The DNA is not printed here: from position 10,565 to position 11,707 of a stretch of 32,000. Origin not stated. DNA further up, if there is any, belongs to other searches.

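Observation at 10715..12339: Translationally coupled KaiC/RecA-like ATPase and minimal zinc-less PriS-like primase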

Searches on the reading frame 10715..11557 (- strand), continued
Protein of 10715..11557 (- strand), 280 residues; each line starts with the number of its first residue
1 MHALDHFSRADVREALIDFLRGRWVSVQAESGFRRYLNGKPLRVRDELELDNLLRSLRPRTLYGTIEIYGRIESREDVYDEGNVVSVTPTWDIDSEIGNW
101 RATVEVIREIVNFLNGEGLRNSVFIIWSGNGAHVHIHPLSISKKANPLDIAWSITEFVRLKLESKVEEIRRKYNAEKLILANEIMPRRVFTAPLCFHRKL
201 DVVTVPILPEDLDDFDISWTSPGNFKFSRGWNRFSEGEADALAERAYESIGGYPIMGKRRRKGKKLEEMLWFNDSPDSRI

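Call 24: fold_search(model_id=the predicted structure, library=pdb)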
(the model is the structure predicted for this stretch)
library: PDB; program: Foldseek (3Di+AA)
matches with E <= 10: 364; with E <= 0.001: 62
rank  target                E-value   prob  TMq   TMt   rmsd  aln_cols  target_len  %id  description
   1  5exr_A                6.4e-07  1.00  0.48  0.36  14.7       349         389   12  Crystal structure of human primosome (released 2016-03-23)
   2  6r4s_A                8.3e-07  1.00  0.47  0.35  14.3       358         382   13  Crystal structure of the Pri1 subunit of human primase bound to ATP (released 2019-09-11)
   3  5dmu                  2.0e-06  1.00  0.57  0.54  10.0       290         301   16  Structure of the NHEJ polymerase from Methanocella paludicola (released 2015-10-07)
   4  4mky_A                2.1e-06  1.00  0.55  0.54  10.4       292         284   15  Polymerase Domain from Mycobacterium tuberculosis Ligase D in complex with an annealed double-strand DNA break. (released 2013-12-11)
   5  4bpu_A                2.1e-06  1.00  0.45  0.35  14.7       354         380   11  Crystal structure of human primase in heterodimeric form, comprising PriS and truncated PriL lacking the C-terminal Fe (released 2013-09-25)
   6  8g9f_D                2.3e-06  1.00  0.44  0.34  17.1       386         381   14  Complete auto-inhibitory complex of Xenopus laevis DNA polymerase alpha-primase (released 2023-04-12)
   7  4bpw_A                2.4e-06  1.00  0.44  0.34  15.2       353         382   12  Crystal structure of human primase bound to UTP (released 2013-09-25)
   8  4bpu_C                2.9e-06  1.00  0.49  0.39  14.4       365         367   11  Crystal structure of human primase in heterodimeric form, comprising PriS and truncated PriL lacking the C-terminal Fe (released 2013-09-25)
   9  1g71_A                3.5e-06  1.00  0.50  0.41   8.4       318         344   12  CRYSTAL STRUCTURE OF PYROCOCCUS FURIOSUS DNA PRIMASE (released 2001-01-10)
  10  6sa1_A                4.0e-06  1.00  0.58  0.51   6.1       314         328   15  Post catalytic complex of Prim-PolC from Mycobacterium smegmatis with gapped DNA and 3'-dUTP (released 2020-11-18)
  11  2fao_A                4.3e-06  1.00  0.55  0.53  12.1       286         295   15  Crystal Structure of Pseudomonas aeruginosa LigD polymerase domain (released 2006-05-23)
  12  2irx                  4.9e-06  1.00  0.52  0.51  11.1       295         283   15  Crystal Structure of the Polymerase Domain from Mycobacterium tuberculosis Ligase D with GTP and Manganese. (released 2007-01-02)
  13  6r4s_E                4.9e-06  1.00  0.45  0.34  14.5       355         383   12  Crystal structure of the Pri1 subunit of human primase bound to ATP (released 2019-09-11)
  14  6sa1_D                5.2e-06  1.00  0.57  0.49   5.7       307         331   14  Post catalytic complex of Prim-PolC from Mycobacterium smegmatis with gapped DNA and 3'-dUTP (released 2020-11-18)
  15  6sa0_A                5.9e-06  1.00  0.58  0.50   6.0       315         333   15  Ternary complex of Prim-PolC from Mycobacterium smegmatis with 2nt gapped DNA and UpNHpp (released 2020-11-18)
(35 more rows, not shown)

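Call 31: find_related_loci(query=A1, collection=genome_contigs, flank=5000)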
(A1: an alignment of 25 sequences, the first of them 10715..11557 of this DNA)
Query A1 (280 aa) in genome_contigs; peptide patterns used: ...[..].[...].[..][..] (x = any residue, [..] = any of these).
216 stretches matched a pattern; 170 encode a relative of the query (tblastn E <= 1e-3); the best 80 are kept; 80 distinct loci.
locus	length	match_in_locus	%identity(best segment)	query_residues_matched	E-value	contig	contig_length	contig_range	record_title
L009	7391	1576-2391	88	4-277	3e-157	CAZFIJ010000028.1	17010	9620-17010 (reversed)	MAG TPA_asm: uncultured Nitrososphaerota archaeon isolate binchicken_co25_126 genome assembly, contig: k141_15111, whole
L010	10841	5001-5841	87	1-280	7e-149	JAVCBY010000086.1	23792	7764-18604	MAG: Thermoproteota archaeon isolate LHC4 LHC_21, whole genome shotgun sequence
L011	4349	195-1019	76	3-276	3e-147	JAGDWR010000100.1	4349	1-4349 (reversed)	MAG: Candidatus Methanodesulfokora sp. isolate KUA_Bin04 NODE_3628_length_4349_cov_34.853749, whole genome shotgun seque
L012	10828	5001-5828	83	3-277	6e-155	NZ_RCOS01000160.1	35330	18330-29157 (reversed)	Candidatus Methanodesulfokora washburnensis strain MDKW Ga0080004_1158140, whole genome shotgun sequence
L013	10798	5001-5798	45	5-265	1e-75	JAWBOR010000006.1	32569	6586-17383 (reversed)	MAG: Candidatus Bathyarchaeia archaeon isolate HHBFW-2_201803_bins_227 HHBFW-2_201803_bins_227_scaffold_6, whole genome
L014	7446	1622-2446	44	5-270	1e-75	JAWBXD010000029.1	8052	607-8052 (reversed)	MAG: Candidatus Bathyarchaeia archaeon isolate JZ-1_201803_bins_80 JZ-1_201803_bins_80_scaffold_29, whole genome shotgun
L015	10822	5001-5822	44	3-270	1e-74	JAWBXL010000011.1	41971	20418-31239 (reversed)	MAG: Candidatus Bathyarchaeia archaeon isolate JZ-1_201803_bins_90 JZ-1_201803_bins_90_scaffold_11, whole genome shotgun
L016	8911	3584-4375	45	6-270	4e-74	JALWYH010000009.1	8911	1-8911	MAG: Crenarchaeota archaeon isolate T2_maxbin2_scaf2bin.524 T2_NODE_11349_length_8911_cov_1.973816, whole genome shotgun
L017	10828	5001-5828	43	3-270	3e-73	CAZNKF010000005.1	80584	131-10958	MAG TPA_asm: uncultured Candidatus Bathyarchaeia archaeon isolate binchicken_co96_48 genome assembly, contig: NODE_70_le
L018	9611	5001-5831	44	3-270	4e-73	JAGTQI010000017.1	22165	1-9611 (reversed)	MAG: Candidatus Bathyarchaeota archaeon isolate DGJ8_bin_44_34 DGJ8_bin_44_34_scaffold_714_curated, whole genome shotgun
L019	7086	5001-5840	45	5-272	4e-73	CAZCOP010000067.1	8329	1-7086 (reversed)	MAG TPA_asm: uncultured Candidatus Bathyarchaeia archaeon isolate binchicken_co80_110 genome assembly, contig: NODE_3270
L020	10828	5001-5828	44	3-270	2e-72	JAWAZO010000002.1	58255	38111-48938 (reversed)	MAG: Candidatus Bathyarchaeia archaeon isolate ZZQ_201803_bins_84 ZZQ_201803_bins_84_scaffold_2, whole genome shotgun se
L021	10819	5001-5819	42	5-270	4e-72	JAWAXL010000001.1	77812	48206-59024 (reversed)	MAG: Candidatus Bathyarchaeia archaeon isolate ZZQ_201803_bins_111 ZZQ_201803_bins_111_scaffold_1, whole genome shotgun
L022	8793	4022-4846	46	6-270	1e-71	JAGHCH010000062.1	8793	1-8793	MAG: Candidatus Methanomethylicota archaeon isolate AUK277 PB_MBMC_231_c_000000000035, whole genome shotgun sequence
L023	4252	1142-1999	44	4-270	4e-71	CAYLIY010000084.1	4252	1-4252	MAG TPA_asm: uncultured Nitrososphaeria archaeon isolate binchicken_co184_20 genome assembly, contig: NODE_45517_length_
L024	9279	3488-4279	44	5-270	2e-71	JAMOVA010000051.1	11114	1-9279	MAG: Crenarchaeota archaeon isolate PIR-30_metabat1_scaf2bin.051 PIR-30_scaffold_2173_c1, whole genome shotgun sequence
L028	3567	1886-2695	44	6-277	1e-70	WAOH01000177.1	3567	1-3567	MAG: Thermoproteota archaeon isolate S143_77_esom k151_471609, whole genome shotgun sequence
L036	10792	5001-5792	43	5-270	1e-69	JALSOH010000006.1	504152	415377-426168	MAG: Crenarchaeota archaeon isolate 356-284_metabat1_scaf2bin.099 356-284_scaffold_2_c1, whole genome shotgun sequence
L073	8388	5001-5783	42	3-255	8e-65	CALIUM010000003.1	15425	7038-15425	MAG: uncultured archaeon isolate S1_Bin_MAXBIN__147_sub_1 genome assembly, contig: c_000000125208, whole genome shotgun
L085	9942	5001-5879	39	6-280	2e-63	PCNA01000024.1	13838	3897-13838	MAG: Candidatus Bathyarchaeota archaeon B24-2 bin242_scaffold2215, whole genome shotgun sequence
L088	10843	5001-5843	40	6-270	2e-63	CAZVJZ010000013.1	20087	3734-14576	MAG TPA_asm: uncultured Candidatus Bathyarchaeia archaeon isolate binchicken_co133_1 genome assembly, contig: NODE_1597_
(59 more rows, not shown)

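Call 52: search_protein_representatives(alignment_id=A1)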
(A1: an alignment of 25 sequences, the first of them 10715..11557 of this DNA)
Query: 25 sequences, 300 profile positions. Proteins with E-value up to 0.001 (for the whole library): 341; up to 1e-10: 131; up to 1e-30: 72. The best 150 are listed.
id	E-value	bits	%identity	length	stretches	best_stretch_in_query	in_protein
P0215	1.5e-115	401.5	-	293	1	3-296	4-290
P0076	2.8e-115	400.6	-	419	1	6-293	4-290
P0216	1.3e-114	398.4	-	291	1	4-294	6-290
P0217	3.8e-112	390.4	-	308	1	5-292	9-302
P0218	5.0e-110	383.4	-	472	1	1-292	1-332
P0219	8.3e-109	379.4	-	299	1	3-291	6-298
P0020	2.5e-108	377.8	-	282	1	9-288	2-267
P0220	9.3e-107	372.7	-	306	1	5-291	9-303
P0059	7.7e-106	369.7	-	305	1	2-298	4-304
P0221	2.8e-105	367.8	-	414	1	6-292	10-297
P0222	1.1e-104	365.9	-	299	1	3-294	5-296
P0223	1.9e-102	358.5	-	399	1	5-286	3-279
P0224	2.7e-102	358.0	-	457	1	6-293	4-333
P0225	1.3e-101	355.8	-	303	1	1-295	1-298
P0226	4.9e-101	353.9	-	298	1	6-296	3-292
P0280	1.0e-31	126.3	-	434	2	99-292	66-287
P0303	6.5e-19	84.2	-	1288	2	5-241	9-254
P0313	1.1e-14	70.4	-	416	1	3-284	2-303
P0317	4.0e-14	68.5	-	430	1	1-284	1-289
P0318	4.2e-14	68.4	-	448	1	15-282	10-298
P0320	6.1e-14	67.9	-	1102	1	5-255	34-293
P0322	1.2e-13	66.9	-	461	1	4-278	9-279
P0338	2.0e-11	59.6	-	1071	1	5-282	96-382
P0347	5.1e-10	55.0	-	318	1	1-276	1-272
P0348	5.3e-10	55.0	-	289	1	6-256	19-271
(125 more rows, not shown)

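Call 53: search_protein_families(library=pfam, proteins=[P0313, P0317, P0318, P0322, P0303, P0320, P0338, P0347, P0348, P0280], max_evalue=0.01)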
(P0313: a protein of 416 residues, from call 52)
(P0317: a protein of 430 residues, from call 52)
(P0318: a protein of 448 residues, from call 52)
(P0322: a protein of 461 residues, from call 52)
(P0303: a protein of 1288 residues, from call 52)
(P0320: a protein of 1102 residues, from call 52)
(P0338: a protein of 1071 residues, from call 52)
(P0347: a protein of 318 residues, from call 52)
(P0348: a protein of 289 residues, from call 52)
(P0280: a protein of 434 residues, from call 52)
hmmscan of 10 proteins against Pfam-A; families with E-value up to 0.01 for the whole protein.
P0313 (416 aa): 3 families
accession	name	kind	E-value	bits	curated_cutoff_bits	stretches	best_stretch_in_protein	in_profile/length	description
PF21686.3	LigD_Prim-Pol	-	5.8e-08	33.1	27.4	1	10-139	40-153/254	LigD, primase-polymerase domain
PF01896.25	DNA_primase_S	-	9.3e-08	33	26.8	1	113-236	33-162/163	DNA primase small subunit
PF04104.19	DNA_primase_lrg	-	2.6e-06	27.4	22.4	1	265-378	70-189/266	Eukaryotic and archaeal DNA primase, large subunit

P0317 (430 aa): 3 families
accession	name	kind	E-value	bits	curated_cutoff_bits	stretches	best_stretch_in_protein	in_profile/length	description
PF01896.25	DNA_primase_S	-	4.2e-07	30.9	26.8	1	102-229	24-161/163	DNA primase small subunit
PF21686.3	LigD_Prim-Pol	-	5e-06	26.7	27.4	1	50-136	76-153/254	LigD, primase-polymerase domain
PF04104.19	DNA_primase_lrg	-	0.0011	18.8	22.4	1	276-334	87-147/266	Eukaryotic and archaeal DNA primase, large subunit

P0318 (448 aa): 2 families
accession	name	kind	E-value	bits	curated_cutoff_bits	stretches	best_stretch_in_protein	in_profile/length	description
PF04104.19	DNA_primase_lrg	-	8.7e-06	25.7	22.4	1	260-353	55-148/266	Eukaryotic and archaeal DNA primase, large subunit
PF01896.25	DNA_primase_S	-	3.7e-05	24.6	26.8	1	110-237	23-161/163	DNA primase small subunit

P0322 (461 aa): 2 families
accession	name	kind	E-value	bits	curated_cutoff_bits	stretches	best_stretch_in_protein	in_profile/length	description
PF01896.25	DNA_primase_S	-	1.6e-06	29.1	26.8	1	109-145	22-58/163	DNA primase small subunit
PF21686.3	LigD_Prim-Pol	-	0.0037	17.3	27.4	1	91-146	96-151/254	LigD, primase-polymerase domain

P0303 (1288 aa): 2 families
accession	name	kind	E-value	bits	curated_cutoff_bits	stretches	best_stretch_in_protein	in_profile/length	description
PF25213.1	HVO_A0261_N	-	0.00016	21.9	35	1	1186-1226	36-76/86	HVO_A0261 N-terminal domain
PF00493.29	MCM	-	0.00049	19.7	23.3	1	852-940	60-151/224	MCM P-loop domain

P0320 (1102 aa): 8 families
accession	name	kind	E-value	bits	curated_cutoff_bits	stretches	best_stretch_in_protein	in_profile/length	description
PF25213.1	HVO_A0261_N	-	5.1e-06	26.7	35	1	1002-1069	11-77/86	HVO_A0261 N-terminal domain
PF24034.1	DUF7343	-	3e-05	24.2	27.6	1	1007-1052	8-54/62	Domain of unknown function (DUF7343)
PF00493.29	MCM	-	0.00021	20.9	23.3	1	644-813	7-173/224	MCM P-loop domain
PF12802.13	MarR_2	-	0.0014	19.1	27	1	1021-1049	25-53/61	MarR family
PF01047.28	MarR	-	0.0014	18.9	24.6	1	1009-1050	10-51/59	MarR family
PF21686.3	LigD_Prim-Pol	-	0.0022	18.1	27.4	1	96-180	79-155/254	LigD, primase-polymerase domain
PF24409.1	wHTH-PRTase_assc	-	0.0023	18.4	27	1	1012-1078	7-70/83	wHTH-PRTase associated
PF14947.12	HTH_45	-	0.0082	16.6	25.5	0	1021-1070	24-73/77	Winged helix-turn-helix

P0338 (1071 aa): 0 families

P0347 (318 aa): 3 families
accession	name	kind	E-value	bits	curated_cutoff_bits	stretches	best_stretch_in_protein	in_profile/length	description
PF21686.3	LigD_Prim-Pol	-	3.7e-09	37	27.4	1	73-231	84-238/254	LigD, primase-polymerase domain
PF01896.25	DNA_primase_S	-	5.4e-08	33.8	26.8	1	98-218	17-161/163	DNA primase small subunit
PF04104.19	DNA_primase_lrg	-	0.00047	20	22.4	1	240-311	76-133/266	Eukaryotic and archaeal DNA primase, large subunit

P0348 (289 aa): 2 families
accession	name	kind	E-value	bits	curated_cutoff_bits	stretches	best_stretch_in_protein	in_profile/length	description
PF01896.25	DNA_primase_S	-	2.7e-09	38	26.8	1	117-239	29-161/163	DNA primase small subunit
PF21686.3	LigD_Prim-Pol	-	0.00087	19.4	27.4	1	97-154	96-157/254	LigD, primase-polymerase domain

P0280 (434 aa): 0 families

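Call 56: list_cluster_members(proteins=[P0043, P0066, P0078, P0005, P0044, P0041])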
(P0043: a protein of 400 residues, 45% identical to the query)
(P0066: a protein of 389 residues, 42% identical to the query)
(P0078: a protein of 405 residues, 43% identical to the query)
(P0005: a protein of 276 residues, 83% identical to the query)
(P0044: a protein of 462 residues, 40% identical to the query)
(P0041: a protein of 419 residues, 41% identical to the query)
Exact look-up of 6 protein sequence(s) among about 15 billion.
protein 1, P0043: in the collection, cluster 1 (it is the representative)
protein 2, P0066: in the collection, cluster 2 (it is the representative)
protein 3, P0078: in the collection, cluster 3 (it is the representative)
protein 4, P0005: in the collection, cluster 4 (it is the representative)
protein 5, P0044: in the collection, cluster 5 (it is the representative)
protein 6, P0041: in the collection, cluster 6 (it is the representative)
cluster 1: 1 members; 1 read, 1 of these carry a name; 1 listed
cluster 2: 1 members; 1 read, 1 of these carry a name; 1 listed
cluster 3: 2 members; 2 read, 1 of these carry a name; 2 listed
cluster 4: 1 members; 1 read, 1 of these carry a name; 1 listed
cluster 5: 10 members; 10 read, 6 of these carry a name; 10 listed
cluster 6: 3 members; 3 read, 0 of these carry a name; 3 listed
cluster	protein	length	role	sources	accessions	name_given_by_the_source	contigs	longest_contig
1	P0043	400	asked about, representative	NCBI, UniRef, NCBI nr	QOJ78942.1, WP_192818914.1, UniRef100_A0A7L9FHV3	hypothetical protein IG193_00300 [Infirmifilum lucidum] | DNA primase small subunit n=1 Tax=Infirmifilum lucidum TaxID=2776706 ... | hypothetical protein [Infirmifilum lucidum]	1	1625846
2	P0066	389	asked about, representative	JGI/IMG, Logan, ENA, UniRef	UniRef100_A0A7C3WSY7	Uncharacterized protein n=1 Tax=Thermofilum pendens TaxID=2269 RepID=A0A7C3WSY7_THEPE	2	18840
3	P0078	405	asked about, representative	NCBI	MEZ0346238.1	MAG: hypothetical protein ABWK01_06790 [Infirmifilum sp.]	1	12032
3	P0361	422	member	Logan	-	-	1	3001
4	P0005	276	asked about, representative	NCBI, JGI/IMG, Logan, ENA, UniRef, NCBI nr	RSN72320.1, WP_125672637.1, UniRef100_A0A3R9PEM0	hypothetical protein [Candidatus Methanodesulfokora washburnensis] | hypothetical protein | Uncharacterized protein n=1 Tax=Candidatus Methanodesulfokora washburnensis TaxID=2478471 ...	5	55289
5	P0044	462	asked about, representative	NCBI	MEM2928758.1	MAG: hypothetical protein QXP60_07330 [Nitrososphaerota archaeon]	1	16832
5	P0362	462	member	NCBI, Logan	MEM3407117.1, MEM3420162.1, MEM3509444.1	MAG: hypothetical protein QW806_08100 [Nitrososphaerota archaeon]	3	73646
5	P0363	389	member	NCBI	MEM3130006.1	MAG: hypothetical protein QXX78_02815, partial [Nitrososphaerota archaeon]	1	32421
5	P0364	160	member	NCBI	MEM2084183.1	MAG: hypothetical protein QXV10_06685, partial [Nitrososphaerota archaeon]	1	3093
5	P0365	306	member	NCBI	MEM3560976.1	MAG: hypothetical protein QW149_06340, partial [Nitrososphaerota archaeon]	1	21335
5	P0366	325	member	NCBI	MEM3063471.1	MAG: hypothetical protein QW303_08010 [Nitrososphaerota archaeon]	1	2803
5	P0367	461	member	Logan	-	-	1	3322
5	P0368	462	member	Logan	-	-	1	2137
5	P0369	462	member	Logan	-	-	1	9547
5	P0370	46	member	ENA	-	-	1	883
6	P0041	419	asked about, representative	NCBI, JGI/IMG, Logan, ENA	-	-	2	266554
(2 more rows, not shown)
